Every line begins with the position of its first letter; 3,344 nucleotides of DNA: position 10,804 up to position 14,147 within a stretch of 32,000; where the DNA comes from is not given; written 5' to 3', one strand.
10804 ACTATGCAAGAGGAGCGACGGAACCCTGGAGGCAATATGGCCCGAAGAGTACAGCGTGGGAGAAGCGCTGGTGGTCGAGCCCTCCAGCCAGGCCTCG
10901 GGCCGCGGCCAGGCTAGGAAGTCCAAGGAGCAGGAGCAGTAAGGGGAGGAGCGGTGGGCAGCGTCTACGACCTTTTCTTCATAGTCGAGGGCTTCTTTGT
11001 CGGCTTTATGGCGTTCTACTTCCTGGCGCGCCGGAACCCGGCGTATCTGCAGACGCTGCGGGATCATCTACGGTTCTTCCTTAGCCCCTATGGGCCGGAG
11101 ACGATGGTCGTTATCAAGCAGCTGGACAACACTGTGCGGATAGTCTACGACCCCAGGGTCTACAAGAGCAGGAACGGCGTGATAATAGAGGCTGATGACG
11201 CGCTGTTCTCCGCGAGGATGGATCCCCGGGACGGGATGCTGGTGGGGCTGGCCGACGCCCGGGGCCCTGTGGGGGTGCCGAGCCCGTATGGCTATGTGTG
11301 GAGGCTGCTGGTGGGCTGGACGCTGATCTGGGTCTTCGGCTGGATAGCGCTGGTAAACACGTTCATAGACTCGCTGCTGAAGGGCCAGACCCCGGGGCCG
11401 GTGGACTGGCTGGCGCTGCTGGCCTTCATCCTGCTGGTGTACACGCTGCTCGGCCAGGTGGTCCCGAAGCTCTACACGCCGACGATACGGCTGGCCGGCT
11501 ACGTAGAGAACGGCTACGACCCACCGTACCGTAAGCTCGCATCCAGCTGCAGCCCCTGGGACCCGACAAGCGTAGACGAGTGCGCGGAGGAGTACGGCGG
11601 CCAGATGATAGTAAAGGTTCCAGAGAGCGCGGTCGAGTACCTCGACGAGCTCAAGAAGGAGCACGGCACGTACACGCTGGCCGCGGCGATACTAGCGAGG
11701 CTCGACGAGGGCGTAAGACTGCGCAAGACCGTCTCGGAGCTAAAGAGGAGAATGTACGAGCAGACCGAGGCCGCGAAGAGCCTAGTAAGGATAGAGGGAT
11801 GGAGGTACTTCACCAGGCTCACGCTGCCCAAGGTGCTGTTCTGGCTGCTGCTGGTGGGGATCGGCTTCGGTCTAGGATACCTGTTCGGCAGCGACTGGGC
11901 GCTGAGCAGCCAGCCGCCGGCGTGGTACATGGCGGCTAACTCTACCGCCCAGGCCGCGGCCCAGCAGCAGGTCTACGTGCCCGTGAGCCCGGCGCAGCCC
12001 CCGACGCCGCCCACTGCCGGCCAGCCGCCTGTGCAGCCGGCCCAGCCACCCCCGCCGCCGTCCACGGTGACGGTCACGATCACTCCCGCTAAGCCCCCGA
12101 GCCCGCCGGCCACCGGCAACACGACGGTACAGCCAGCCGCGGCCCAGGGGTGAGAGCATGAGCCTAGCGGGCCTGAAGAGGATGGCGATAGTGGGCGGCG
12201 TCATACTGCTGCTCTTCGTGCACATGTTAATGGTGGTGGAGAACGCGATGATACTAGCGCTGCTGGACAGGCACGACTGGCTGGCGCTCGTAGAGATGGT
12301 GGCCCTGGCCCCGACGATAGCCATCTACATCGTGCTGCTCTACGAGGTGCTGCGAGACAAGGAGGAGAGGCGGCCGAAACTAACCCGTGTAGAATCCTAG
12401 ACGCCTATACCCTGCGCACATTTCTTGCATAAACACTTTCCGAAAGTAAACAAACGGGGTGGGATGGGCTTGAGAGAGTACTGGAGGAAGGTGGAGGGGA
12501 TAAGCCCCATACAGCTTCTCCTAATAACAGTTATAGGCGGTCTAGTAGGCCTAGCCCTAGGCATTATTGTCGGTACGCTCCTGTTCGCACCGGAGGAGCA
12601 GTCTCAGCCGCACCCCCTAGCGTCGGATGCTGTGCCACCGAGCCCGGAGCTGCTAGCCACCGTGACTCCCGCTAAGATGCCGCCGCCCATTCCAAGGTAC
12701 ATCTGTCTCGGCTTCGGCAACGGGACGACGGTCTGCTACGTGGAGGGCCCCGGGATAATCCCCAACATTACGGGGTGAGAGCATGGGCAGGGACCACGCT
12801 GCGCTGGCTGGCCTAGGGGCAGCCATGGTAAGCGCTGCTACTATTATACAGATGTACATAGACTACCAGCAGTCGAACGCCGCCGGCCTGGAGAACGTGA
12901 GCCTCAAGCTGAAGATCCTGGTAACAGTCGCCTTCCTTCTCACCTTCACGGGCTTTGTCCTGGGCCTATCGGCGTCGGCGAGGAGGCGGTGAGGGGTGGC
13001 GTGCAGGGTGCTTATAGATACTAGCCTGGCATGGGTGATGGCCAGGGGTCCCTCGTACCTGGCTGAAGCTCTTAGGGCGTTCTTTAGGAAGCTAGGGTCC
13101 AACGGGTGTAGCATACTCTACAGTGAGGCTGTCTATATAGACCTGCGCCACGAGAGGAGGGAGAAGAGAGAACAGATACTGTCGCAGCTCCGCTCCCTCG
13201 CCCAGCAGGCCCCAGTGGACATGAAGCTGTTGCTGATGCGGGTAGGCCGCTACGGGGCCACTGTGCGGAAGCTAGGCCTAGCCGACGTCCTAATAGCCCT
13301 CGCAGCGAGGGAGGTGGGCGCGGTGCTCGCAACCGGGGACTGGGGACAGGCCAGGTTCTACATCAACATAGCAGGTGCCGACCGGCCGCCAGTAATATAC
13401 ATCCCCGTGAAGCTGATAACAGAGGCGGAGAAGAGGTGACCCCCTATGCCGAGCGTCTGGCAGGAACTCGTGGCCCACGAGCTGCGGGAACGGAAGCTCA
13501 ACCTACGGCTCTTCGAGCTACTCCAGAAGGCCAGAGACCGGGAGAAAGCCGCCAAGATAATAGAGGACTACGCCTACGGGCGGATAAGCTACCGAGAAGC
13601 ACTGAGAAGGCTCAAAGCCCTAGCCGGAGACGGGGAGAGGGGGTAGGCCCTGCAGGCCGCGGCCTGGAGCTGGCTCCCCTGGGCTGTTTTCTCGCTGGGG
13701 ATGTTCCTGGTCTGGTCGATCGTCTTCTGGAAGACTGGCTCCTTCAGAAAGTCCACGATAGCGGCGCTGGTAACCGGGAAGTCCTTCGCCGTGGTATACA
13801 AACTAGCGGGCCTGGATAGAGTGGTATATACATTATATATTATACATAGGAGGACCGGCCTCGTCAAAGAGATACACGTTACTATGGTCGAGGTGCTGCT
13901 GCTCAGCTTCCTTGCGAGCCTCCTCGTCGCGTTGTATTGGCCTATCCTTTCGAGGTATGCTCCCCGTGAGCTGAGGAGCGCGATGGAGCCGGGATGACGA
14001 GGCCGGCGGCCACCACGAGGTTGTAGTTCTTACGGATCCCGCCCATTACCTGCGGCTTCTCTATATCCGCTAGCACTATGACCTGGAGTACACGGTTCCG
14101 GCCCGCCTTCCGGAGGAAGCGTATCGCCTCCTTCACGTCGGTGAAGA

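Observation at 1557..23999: Hyper-iterated element-specific palindrome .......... (at least 33 copies; often extended to 14-20 bp perfect palindromes)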

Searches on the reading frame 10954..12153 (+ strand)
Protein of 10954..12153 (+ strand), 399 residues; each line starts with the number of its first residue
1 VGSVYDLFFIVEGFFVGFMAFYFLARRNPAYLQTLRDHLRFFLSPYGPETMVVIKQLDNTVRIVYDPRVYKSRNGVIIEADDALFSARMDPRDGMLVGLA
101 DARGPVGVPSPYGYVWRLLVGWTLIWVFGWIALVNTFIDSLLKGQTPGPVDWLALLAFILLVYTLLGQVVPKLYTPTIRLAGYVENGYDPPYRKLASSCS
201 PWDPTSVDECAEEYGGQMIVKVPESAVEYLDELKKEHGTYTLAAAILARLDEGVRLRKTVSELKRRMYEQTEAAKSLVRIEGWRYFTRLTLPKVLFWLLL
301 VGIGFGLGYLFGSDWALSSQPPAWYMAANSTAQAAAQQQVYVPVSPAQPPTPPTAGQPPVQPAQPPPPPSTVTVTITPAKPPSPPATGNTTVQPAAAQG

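Call 9: search_protein_families(library=pfam, proteins=[window:10954-12153:+], max_evalue=0.01)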
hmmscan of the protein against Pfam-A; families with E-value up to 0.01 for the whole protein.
window:10954-12153:+ (399 aa): 0 families

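Call 16: search_dna_similar(query=window:10954-12153:+, collection=phages, mode=protein, max_evalue=0.001)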
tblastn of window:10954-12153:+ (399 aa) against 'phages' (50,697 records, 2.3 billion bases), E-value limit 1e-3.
Records with a match: 1; places in all: 1; records where one place covers at least 80% of the query: 0.
Best place of each record, by identity: <60% 1.
By first word of the organism name: Sulfolobus 1.
By host as written in the record: Sulfolobus islandicus Y08.80.36 1.
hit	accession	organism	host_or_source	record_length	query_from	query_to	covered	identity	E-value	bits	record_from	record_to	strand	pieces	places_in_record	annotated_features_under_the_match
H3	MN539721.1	Sulfolobus super-elliptical virus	Sulfolobus islandicus Y08.80.36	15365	11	267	64%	22.2%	5e-7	58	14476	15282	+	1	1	hypothetical protein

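Call 61: search_protein_families(library=phrogs, proteins=[window:10954-12153:+], max_evalue=0.01)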
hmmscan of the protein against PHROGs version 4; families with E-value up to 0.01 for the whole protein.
window:10954-12153:+ (399 aa): 0 families

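Call 86: search_protein_families(library=ncbifam, proteins=[window:10954-12153:+], max_evalue=0.01)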
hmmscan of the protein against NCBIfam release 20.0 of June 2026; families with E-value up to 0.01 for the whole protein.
window:10954-12153:+ (399 aa): 1 family
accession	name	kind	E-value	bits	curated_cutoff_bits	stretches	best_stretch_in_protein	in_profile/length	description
NF033761.1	gliding_GltJ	equivalog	0.005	16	450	1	298-397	381-478/671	adventurous gliding motility protein GltJ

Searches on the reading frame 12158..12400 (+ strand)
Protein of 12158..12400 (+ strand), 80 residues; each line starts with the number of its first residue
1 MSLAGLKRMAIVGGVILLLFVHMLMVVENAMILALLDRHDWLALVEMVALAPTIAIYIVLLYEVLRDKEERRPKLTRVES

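Call 48: search_protein_families(library=pfam, proteins=[window:12158-12400:+], max_evalue=0.05)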
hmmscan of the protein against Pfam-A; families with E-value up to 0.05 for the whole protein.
window:12158-12400:+ (80 aa): 2 families
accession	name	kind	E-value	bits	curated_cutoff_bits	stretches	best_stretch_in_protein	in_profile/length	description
PF10292.15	7TM_GPCR_Srab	-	0.016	14.6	21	1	6-74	235-300/324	Serpentine type 7TM GPCR receptor class ab chemoreceptor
PF07332.16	Phage_holin_3_6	-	0.018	15.5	28.4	1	9-67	39-96/116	Putative Actinobacterial Holin-X, holin superfamily III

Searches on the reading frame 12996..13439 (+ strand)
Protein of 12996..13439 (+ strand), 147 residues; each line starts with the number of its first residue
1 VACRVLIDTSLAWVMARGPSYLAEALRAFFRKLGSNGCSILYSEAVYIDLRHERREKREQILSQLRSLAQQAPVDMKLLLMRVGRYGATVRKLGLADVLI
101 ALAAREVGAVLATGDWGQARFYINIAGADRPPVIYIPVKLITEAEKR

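Call 9: search_protein_families(library=pfam, proteins=[window:12996-13439:+], max_evalue=0.01)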
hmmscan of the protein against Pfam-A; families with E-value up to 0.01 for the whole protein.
window:12996-13439:+ (147 aa): 1 family
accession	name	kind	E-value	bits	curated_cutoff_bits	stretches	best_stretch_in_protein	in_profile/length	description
PF01850.27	PIN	-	0.00037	21.5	23.6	1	6-122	2-118/120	PIN domain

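Call 87: search_protein_families(library=padloc, proteins=[window:12996-13439:+], max_evalue=0.01)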
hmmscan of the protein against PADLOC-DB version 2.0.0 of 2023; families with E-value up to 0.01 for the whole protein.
window:12996-13439:+ (147 aa): 1 family
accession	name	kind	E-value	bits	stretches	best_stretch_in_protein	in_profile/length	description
PDLC04417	PDC-M11A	-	0.00067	16.7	1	4-66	2-65/501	-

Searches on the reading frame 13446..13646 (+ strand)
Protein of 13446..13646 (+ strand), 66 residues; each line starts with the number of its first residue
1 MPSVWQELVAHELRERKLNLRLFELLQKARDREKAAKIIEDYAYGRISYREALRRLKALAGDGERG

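Call 48: search_protein_families(library=pfam, proteins=[window:13446-13646:+], max_evalue=0.05)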
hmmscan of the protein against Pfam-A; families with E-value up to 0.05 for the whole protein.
window:13446-13646:+ (66 aa): 1 family
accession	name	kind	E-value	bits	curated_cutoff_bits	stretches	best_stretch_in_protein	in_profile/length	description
PF22746.1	SHOCT-like_DUF2089-C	-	0.0016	18.4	27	1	45-63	13-31/32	SHOCT-like domain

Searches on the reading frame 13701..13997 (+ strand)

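Call 48: search_protein_families(library=pfam, proteins=[window:13701-13997:+], max_evalue=0.05)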
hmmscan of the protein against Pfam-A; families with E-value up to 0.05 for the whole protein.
window:13701-13997:+ (98 aa): 1 family
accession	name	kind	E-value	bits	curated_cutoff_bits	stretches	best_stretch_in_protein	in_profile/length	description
PF19545.4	DUF6069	-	0.011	16.3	27.2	1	19-92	14-77/129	Family of unknown function (DUF6069)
